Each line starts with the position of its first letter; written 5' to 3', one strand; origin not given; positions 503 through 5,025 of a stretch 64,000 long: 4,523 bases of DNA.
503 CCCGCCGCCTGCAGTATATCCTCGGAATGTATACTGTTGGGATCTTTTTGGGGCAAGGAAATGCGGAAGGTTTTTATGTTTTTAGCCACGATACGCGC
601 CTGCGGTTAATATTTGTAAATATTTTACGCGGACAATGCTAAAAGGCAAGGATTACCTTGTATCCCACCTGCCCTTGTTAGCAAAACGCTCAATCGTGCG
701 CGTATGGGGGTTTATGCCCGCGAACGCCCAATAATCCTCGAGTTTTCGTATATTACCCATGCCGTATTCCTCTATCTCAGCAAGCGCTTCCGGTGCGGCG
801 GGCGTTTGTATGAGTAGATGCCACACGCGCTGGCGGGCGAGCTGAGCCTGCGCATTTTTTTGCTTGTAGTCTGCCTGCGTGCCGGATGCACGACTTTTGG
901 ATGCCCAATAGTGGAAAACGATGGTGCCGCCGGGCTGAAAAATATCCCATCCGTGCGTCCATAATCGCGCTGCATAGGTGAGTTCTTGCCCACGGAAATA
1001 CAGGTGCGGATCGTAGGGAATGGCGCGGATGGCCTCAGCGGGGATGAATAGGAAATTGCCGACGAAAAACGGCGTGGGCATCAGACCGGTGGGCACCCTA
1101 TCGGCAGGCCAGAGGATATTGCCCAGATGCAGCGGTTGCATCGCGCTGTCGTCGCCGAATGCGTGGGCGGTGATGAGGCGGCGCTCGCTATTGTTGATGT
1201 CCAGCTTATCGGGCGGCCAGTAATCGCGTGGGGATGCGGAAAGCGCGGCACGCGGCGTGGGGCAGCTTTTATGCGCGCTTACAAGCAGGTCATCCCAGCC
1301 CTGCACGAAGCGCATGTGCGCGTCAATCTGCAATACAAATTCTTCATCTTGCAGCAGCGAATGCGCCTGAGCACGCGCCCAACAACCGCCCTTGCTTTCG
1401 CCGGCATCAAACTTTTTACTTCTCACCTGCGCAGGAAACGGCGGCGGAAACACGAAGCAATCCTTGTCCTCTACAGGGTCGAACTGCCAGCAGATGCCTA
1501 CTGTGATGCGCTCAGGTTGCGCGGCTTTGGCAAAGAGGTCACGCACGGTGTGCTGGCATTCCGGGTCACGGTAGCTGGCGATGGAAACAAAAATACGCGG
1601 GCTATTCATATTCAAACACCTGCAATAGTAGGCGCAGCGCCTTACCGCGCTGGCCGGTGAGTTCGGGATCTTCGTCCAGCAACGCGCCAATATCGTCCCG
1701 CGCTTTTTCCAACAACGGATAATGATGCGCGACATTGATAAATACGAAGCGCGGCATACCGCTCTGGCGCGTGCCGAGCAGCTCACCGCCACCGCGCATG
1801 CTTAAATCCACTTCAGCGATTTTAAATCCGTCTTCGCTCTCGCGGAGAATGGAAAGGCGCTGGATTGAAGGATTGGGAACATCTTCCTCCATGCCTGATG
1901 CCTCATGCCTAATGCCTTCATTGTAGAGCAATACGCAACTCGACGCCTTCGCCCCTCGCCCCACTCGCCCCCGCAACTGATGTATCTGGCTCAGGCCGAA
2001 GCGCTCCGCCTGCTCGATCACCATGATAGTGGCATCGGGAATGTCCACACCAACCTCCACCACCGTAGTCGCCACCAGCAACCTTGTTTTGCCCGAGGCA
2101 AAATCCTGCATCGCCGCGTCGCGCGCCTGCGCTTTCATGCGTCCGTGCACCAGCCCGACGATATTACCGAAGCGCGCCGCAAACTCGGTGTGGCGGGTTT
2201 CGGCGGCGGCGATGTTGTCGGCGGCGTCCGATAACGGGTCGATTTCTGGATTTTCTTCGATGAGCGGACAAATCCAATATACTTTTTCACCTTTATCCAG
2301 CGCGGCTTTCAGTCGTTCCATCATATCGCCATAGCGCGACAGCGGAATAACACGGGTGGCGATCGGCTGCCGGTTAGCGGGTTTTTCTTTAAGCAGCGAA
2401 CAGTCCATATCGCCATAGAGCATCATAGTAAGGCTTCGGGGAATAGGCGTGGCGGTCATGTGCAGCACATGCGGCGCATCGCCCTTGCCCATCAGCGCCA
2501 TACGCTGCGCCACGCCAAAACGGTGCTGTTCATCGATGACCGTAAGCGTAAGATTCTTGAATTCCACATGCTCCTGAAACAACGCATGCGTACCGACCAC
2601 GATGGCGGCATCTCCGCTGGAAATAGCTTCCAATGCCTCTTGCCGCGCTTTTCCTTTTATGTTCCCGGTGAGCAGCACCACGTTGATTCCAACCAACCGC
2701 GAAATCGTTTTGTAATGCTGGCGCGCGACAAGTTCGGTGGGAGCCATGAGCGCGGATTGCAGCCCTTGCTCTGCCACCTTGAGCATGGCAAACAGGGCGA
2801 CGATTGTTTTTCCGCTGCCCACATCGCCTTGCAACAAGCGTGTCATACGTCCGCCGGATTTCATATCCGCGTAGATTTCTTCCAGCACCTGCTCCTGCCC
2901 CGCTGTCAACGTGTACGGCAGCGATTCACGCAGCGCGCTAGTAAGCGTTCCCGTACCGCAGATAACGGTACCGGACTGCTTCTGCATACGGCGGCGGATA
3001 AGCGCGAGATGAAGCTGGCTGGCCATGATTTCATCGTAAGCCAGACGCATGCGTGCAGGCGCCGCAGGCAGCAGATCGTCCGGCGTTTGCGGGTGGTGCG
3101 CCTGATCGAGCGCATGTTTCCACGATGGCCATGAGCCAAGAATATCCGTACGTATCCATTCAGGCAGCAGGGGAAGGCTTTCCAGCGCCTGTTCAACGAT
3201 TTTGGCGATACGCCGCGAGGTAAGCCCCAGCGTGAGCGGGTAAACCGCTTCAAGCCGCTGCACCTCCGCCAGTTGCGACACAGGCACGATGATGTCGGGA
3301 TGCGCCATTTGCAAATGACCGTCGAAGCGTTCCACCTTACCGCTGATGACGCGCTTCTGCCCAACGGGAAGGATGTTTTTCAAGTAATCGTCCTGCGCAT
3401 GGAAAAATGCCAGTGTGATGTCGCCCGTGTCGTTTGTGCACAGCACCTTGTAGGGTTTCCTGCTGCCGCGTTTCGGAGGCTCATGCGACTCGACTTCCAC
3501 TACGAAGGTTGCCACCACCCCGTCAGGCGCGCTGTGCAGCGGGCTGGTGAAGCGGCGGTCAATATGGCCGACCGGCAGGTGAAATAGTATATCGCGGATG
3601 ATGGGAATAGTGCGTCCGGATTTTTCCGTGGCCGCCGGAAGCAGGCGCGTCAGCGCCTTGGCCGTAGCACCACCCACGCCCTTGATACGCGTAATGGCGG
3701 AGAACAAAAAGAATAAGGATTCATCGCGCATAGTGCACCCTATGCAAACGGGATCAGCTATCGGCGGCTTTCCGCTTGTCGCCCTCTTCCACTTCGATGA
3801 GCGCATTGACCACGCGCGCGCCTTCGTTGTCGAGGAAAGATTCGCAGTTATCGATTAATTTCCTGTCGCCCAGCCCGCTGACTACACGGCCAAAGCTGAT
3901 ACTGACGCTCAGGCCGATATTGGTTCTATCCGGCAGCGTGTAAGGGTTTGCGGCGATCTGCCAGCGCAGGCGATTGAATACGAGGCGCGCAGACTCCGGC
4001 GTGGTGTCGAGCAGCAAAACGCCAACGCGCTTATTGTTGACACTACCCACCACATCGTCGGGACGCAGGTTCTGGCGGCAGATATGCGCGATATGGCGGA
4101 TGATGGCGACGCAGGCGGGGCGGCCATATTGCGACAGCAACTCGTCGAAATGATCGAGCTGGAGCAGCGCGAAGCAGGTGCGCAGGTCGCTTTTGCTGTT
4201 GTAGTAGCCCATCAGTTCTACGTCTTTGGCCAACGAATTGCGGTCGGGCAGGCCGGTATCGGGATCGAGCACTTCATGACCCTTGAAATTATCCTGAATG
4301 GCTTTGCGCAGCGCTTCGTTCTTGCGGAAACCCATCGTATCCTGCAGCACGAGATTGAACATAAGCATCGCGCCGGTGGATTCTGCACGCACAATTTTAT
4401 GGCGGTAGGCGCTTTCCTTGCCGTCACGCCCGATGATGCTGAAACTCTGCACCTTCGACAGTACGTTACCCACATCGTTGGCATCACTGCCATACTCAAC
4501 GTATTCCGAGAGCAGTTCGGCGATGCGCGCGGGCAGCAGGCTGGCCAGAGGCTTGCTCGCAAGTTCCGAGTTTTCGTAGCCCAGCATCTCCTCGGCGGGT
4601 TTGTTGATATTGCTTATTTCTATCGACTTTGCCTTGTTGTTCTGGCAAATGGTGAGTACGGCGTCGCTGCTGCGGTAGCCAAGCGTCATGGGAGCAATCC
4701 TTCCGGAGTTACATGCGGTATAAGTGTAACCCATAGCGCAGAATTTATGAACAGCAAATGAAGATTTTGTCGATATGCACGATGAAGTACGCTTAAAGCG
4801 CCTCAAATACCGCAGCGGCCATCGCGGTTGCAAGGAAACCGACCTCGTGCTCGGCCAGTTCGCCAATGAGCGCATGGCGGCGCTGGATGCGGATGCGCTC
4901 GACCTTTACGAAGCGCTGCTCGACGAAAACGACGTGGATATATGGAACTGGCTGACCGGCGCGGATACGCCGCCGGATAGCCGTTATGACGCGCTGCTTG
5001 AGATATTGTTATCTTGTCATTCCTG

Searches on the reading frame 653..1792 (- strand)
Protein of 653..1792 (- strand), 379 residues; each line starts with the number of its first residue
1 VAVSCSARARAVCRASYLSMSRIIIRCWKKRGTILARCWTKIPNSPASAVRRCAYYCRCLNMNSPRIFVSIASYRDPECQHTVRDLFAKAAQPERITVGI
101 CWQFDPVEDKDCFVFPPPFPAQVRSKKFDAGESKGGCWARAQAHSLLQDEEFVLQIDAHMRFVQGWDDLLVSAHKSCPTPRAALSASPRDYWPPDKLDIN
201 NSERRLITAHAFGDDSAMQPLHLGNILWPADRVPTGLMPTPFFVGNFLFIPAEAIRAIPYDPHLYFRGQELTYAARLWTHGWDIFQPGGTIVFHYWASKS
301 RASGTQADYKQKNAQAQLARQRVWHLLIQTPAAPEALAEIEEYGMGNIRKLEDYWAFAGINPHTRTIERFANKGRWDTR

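Call 36: search_protein_families(library=pfam, proteins=[window:653-1792:-], max_evalue=0.01)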
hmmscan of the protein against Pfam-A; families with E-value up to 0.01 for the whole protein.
window:653-1792:- (379 aa): 1 family
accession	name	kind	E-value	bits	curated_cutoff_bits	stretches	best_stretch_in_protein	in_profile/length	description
PF11397.14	GlcNAc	-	1.3e-64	219.4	21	2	121-362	97-350/352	Glycosyltransferase (GlcNAc)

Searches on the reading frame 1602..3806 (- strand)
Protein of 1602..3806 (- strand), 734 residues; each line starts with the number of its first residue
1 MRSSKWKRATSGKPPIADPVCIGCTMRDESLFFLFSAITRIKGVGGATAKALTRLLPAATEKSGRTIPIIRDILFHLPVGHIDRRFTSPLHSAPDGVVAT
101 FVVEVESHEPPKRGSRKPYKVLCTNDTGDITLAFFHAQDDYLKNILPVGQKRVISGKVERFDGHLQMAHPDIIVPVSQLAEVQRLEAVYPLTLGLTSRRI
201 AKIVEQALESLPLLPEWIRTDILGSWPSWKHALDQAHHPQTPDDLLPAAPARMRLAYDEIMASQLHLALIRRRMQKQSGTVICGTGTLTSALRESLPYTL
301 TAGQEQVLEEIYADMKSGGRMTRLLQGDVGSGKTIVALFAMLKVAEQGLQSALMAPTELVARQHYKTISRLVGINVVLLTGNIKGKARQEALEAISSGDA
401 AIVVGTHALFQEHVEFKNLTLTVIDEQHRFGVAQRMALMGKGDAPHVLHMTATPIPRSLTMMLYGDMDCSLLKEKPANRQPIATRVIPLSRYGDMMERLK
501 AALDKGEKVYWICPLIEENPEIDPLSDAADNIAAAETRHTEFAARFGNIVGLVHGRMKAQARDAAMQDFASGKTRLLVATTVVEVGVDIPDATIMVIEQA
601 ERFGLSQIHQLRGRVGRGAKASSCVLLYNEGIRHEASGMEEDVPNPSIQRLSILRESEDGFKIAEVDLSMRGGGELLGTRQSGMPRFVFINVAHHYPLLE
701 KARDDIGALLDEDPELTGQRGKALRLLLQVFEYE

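Call 21: search_protein_families(library=pfam, proteins=[window:1602-3806:-], max_evalue=0.001)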
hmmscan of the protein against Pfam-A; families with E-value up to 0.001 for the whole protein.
window:1602-3806:- (734 aa): 7 families
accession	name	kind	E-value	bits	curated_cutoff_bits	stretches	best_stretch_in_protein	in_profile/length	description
PF00270.35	DEAD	-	2.2e-21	76.8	26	1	302-459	2-164/167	DEAD/DEAH box helicase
PF00271.37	Helicase_C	-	9e-21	74.6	23.5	1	545-617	37-108/110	Helicase conserved C-terminal domain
PF04851.21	ResIII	-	1.6e-12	48.1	22.5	1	299-454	3-162/164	Type III restriction enzyme, res subunit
PF19833.4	RecG_dom3_C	-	5.7e-10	39.6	26.8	1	658-719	2-64/87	ATP-dependent DNA helicase RecG, domain 3, C-terminal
PF17191.10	RecG_wedge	-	6.4e-10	39.3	23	1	66-209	20-160/162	RecG wedge domain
PF01336.31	tRNA_anti-codon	-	1e-05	25.8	27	1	101-174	3-74/75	OB-fold nucleic acid binding domain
PF22590.2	Cas3-like_C_2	-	1.8e-05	25.4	27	1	531-618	11-104/106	CRISPR-associated nuclease/helicase Cas3, C-terminal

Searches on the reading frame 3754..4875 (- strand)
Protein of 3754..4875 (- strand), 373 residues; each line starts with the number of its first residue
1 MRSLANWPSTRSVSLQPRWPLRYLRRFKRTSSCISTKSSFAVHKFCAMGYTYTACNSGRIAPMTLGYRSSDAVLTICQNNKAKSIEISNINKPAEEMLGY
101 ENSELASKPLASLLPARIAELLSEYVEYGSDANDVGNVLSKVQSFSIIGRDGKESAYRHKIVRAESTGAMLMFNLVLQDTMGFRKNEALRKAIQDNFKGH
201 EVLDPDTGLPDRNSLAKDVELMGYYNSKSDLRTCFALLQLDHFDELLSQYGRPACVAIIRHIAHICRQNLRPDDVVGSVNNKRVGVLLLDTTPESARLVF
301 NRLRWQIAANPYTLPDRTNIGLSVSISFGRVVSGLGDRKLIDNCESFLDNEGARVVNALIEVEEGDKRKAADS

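Call 21: search_protein_families(library=pfam, proteins=[window:3754-4875:-], max_evalue=0.001)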
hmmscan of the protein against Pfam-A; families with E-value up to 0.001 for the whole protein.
window:3754-4875:- (373 aa): 1 family
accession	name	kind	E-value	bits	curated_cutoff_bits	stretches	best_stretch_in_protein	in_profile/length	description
PF00990.26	GGDEF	-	7.2e-11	42.6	23.8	1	203-333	3-132/161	Diguanylate cyclase, GGDEF domain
